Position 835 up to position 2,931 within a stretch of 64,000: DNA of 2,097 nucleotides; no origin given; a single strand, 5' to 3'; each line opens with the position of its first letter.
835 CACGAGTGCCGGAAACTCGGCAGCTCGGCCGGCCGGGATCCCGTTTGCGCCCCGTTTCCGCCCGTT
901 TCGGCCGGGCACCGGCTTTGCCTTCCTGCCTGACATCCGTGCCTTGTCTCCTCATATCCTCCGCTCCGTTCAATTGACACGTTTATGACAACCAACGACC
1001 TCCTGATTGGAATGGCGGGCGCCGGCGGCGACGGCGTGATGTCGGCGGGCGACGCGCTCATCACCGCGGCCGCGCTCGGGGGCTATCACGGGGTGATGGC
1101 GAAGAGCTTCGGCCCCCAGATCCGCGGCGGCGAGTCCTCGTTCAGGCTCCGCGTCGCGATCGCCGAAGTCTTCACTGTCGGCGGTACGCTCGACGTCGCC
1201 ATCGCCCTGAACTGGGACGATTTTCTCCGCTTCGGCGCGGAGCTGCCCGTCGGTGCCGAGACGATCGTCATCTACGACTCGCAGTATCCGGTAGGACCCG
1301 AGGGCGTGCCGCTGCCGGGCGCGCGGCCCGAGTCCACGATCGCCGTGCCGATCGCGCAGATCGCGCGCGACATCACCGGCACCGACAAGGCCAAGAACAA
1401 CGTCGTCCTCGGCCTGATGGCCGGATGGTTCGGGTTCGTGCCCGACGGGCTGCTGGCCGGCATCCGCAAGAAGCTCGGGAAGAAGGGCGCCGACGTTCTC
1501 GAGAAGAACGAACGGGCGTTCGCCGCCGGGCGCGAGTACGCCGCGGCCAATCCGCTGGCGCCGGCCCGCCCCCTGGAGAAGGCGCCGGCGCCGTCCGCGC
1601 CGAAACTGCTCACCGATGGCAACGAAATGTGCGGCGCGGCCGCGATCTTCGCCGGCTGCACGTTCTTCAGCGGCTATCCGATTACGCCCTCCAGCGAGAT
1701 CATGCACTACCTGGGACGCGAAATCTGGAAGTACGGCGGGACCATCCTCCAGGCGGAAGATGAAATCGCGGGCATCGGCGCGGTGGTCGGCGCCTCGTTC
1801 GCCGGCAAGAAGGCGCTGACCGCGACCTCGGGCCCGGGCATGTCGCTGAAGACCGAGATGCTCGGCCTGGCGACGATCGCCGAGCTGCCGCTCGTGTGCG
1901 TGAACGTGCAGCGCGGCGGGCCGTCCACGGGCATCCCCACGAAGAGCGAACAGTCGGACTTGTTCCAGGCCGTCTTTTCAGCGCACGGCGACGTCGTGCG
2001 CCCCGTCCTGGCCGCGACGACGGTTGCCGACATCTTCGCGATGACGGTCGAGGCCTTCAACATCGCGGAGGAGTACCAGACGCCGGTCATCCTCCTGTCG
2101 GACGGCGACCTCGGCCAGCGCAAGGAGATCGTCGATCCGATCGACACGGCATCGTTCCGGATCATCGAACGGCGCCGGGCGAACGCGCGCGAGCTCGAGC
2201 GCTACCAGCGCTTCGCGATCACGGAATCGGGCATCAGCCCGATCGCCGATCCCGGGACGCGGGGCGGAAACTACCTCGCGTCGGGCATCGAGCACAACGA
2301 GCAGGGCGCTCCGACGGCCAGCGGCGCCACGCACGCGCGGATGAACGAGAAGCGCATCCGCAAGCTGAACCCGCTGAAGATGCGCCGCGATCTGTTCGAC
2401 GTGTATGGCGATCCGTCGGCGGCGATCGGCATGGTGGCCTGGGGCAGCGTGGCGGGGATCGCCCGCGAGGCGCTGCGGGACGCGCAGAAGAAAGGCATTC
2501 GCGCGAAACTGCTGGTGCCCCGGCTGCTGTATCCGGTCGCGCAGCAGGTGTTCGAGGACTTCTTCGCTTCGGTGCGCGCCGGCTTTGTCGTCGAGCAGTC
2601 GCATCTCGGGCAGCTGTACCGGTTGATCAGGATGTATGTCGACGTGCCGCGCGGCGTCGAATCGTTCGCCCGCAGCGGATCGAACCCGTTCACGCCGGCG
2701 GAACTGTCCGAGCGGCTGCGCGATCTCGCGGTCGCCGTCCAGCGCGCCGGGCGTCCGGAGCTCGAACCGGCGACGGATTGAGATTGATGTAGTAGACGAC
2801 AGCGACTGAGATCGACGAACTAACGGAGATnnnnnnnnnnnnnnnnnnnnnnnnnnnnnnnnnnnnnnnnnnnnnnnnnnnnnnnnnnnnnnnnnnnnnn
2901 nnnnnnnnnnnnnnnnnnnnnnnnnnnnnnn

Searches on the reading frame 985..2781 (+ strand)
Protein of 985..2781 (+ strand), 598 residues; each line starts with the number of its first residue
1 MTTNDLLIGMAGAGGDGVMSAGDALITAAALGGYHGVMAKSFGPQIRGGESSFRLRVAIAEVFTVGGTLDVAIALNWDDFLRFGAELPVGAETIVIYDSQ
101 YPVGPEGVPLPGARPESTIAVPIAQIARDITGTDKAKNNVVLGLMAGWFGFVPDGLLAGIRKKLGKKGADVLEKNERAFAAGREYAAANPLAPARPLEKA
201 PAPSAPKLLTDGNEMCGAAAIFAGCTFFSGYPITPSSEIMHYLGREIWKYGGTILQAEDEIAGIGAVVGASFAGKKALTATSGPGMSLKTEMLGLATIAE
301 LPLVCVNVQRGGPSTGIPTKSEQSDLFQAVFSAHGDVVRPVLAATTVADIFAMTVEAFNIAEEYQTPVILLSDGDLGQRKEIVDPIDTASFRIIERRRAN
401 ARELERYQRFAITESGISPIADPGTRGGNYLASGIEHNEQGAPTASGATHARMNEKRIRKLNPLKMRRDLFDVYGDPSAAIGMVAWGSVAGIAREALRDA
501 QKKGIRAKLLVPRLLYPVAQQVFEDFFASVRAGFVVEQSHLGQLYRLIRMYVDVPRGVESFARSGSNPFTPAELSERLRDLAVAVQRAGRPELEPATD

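Call 87: find_encoding_contigs(protein=window:985-2781:+, flank=10000, max_places=1)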
Protein window:985-2781:+ (598 aa): 2 contigs read that carry it; 1 place shown.
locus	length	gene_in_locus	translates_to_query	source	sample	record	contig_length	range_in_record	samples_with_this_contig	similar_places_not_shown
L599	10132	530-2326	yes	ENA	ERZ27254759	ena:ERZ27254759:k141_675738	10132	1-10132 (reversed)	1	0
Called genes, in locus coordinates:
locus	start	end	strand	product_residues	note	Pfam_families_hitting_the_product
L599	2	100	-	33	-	?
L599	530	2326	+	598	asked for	PF01558:POR, PF01855:POR_N, PF17147:PFOR_II (weak)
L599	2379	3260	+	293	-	PF02775:TPP_enzyme_C, PF12367:PFO_beta_C (weak)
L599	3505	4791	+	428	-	PF05977:MFS_3, PF07690:MFS_1, PF05977:MFS_3, PF07690:MFS_1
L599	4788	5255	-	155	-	PF14534:DUF4440, PF12680:SnoaL_2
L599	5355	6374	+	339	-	PF02655:ATP-grasp_3 (faint), PF02786:CPSase_L_D2 (faint), PF07478:Dala_Dala_lig_C, PF13535:ATP-grasp_4 (weak)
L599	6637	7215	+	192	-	PF02559:CarD_TRCF_RID, PF21095:CarD_C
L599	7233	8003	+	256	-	PF01553:Acyltransferase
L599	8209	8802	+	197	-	PF13548:DUF4126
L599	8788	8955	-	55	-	-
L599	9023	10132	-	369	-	?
